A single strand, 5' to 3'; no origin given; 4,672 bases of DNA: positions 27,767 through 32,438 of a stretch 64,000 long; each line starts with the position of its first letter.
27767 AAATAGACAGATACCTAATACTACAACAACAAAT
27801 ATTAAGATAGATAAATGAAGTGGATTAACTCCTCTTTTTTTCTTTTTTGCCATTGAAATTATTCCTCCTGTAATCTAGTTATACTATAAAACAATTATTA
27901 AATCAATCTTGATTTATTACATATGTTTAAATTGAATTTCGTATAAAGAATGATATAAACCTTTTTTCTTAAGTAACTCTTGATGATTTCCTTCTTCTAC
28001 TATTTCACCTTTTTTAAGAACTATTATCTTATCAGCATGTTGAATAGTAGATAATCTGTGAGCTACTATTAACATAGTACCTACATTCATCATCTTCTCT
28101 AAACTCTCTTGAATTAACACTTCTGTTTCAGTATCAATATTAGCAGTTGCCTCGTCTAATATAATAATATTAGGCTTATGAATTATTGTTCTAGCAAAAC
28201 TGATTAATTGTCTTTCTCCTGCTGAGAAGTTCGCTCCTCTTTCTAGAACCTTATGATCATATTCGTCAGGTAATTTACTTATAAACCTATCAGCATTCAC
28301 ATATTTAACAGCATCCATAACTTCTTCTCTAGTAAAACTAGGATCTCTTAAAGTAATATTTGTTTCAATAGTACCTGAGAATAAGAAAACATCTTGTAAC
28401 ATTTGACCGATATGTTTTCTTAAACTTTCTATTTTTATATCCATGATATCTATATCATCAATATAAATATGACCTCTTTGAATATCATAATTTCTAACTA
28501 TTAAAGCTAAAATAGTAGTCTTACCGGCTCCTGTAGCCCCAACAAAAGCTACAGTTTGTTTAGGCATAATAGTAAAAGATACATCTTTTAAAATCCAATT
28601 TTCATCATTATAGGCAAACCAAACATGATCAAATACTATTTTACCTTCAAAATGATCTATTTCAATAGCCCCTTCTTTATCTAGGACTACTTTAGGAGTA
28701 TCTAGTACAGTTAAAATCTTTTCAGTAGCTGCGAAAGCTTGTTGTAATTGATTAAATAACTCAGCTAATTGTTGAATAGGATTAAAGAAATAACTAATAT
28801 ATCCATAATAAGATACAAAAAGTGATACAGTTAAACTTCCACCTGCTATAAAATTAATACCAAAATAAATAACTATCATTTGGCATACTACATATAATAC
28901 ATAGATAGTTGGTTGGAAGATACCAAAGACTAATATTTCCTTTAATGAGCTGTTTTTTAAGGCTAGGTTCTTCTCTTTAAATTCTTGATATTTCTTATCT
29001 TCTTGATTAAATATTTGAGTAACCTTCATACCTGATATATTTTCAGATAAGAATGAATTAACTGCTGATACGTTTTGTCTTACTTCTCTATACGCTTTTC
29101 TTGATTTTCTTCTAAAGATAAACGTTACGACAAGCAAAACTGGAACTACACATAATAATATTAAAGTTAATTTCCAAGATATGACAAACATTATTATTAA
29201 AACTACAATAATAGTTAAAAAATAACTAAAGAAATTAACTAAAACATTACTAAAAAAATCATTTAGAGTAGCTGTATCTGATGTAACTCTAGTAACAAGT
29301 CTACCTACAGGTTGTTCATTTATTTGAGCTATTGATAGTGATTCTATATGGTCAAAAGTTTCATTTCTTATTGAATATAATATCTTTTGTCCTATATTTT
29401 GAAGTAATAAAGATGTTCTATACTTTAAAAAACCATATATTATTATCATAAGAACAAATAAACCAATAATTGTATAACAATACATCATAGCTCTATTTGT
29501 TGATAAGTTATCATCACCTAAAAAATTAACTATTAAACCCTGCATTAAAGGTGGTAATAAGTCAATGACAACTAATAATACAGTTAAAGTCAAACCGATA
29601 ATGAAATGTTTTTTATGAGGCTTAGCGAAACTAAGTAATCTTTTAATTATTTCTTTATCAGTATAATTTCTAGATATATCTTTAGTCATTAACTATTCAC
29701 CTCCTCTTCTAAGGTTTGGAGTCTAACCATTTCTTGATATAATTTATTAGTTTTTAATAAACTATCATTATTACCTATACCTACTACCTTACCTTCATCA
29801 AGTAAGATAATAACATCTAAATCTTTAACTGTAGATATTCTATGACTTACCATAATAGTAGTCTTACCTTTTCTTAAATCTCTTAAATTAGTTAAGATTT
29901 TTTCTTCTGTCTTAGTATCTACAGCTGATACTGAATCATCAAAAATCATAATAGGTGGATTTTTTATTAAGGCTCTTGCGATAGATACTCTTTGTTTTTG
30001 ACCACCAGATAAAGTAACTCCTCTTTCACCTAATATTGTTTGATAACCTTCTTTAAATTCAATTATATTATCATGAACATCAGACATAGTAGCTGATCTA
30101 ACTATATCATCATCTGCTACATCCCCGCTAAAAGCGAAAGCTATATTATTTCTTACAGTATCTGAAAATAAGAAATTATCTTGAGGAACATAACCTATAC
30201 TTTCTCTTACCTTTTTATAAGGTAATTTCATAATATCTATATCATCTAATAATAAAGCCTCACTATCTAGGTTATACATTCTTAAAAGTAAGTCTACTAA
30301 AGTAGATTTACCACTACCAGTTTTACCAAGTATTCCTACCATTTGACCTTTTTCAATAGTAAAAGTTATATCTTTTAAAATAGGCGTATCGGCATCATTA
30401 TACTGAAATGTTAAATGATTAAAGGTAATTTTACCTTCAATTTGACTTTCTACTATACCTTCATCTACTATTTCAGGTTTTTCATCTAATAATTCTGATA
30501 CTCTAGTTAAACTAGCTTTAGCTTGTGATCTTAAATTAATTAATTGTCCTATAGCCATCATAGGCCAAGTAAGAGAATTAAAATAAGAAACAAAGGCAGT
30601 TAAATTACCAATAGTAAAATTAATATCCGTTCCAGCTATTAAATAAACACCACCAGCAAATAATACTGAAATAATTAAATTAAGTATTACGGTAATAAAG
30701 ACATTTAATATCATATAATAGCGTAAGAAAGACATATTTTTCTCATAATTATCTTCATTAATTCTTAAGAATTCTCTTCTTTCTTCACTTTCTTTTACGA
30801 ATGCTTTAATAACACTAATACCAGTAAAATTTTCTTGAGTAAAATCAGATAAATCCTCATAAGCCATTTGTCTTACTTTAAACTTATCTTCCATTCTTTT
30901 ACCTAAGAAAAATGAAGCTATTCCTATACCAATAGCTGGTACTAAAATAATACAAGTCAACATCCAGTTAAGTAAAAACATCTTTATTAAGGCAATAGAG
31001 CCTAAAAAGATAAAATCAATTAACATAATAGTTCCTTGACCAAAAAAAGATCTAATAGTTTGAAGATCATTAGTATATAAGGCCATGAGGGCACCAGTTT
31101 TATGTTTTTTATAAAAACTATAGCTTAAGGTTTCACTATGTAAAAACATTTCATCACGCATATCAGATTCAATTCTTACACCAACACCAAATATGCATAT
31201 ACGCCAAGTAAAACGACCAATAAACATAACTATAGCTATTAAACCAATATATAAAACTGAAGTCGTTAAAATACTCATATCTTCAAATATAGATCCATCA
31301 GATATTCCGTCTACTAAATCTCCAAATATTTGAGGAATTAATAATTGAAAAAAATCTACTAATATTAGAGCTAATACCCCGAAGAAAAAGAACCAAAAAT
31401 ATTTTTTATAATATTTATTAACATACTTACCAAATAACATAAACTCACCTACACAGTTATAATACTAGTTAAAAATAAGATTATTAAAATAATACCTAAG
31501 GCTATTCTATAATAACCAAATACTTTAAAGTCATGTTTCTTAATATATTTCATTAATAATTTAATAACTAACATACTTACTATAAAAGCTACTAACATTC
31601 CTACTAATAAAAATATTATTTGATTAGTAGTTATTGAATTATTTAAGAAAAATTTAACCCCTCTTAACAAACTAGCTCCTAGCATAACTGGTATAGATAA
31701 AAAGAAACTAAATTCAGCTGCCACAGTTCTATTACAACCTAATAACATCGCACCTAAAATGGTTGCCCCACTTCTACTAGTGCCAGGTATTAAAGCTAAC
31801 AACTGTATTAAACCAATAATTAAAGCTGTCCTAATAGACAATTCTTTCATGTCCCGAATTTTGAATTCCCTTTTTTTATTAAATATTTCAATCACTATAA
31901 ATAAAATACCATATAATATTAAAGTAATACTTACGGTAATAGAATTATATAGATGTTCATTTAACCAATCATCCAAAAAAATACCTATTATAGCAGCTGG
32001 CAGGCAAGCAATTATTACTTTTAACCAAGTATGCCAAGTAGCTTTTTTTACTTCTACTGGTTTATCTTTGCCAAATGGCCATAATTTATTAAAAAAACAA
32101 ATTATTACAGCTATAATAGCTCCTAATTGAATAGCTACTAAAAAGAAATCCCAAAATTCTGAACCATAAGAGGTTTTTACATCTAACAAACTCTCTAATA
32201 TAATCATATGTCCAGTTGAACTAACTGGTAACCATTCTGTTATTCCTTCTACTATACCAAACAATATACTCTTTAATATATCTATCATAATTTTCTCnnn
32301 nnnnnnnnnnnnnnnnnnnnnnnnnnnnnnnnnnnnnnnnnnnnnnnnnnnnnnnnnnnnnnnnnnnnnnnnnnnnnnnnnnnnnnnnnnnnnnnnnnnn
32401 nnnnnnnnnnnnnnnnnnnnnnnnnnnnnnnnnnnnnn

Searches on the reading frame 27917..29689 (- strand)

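Call 52: search_protein_families(library=pfam, proteins=[window:27917-29689:-], max_evalue=0.001)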
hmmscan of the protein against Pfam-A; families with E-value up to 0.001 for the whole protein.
window:27917-29689:- (590 aa): 4 families
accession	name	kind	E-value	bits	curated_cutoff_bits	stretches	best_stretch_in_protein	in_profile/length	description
PF00664.28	ABC_membrane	-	1.1e-47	163.5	28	1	29-304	1-273/274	ABC transporter transmembrane region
PF00005.33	ABC_tran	-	1.2e-28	100.9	25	1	367-516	1-137/137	ABC transporter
PF02463.25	SMC_N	-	0.00021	21.2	40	0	252-560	135-213/220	RecF/RecN/SMC N terminal domain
PF13829.11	DUF4191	-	0.00083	19.2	30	1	155-225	32-103/219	Domain of unknown function (DUF4191)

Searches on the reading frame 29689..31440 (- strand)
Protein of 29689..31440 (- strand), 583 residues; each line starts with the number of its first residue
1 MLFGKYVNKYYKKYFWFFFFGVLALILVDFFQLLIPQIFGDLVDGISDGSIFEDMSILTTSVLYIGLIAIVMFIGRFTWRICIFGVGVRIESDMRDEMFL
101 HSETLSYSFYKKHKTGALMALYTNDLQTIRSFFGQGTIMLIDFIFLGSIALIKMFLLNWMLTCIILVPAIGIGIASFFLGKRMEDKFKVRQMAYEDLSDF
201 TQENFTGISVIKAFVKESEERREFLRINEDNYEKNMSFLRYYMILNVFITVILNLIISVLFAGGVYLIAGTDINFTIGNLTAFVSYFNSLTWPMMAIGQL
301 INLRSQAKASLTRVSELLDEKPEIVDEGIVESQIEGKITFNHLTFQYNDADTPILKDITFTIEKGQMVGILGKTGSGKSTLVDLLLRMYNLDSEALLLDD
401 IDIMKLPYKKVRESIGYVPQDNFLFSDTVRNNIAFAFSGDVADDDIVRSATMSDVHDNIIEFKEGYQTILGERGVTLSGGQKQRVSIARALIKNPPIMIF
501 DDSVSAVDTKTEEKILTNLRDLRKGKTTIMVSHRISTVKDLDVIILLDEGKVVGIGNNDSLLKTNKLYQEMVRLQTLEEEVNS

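Call 52: search_protein_families(library=pfam, proteins=[window:29689-31440:-], max_evalue=0.001)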
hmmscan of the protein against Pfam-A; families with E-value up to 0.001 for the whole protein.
window:29689-31440:- (583 aa): 6 families
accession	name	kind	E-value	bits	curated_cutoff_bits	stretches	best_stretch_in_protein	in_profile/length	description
PF00664.28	ABC_membrane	-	1.9e-42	146.3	28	1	18-294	1-274/274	ABC transporter transmembrane region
PF00005.33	ABC_tran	-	2.1e-30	106.5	25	1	355-503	1-135/137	ABC transporter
PF02463.25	SMC_N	-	8.8e-06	25.7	40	1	394-545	135-209/220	RecF/RecN/SMC N terminal domain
PF20720.3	nSTAND3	-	0.00028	21.1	27.2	0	352-409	4-62/155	Novel STAND NTPase 3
PF01935.23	DUF87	-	0.00034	21.2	23.2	1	368-389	26-47/220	Helicase HerA, central domain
PF13555.12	AAA_29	-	0.00041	20.5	27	0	359-383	16-40/61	P-loop containing region of AAA domain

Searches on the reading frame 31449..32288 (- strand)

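Call 87: search_protein_families(library=pfam, proteins=[window:31449-32288:-], max_evalue=0.00001)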
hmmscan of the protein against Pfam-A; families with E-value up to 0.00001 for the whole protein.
window:31449-32288:- (279 aa): 1 family
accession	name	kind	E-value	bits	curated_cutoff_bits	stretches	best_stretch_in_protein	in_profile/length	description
PF02673.24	BacA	-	1.2e-86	291.1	33.4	1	8-267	2-257/257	Bacitracin resistance protein BacA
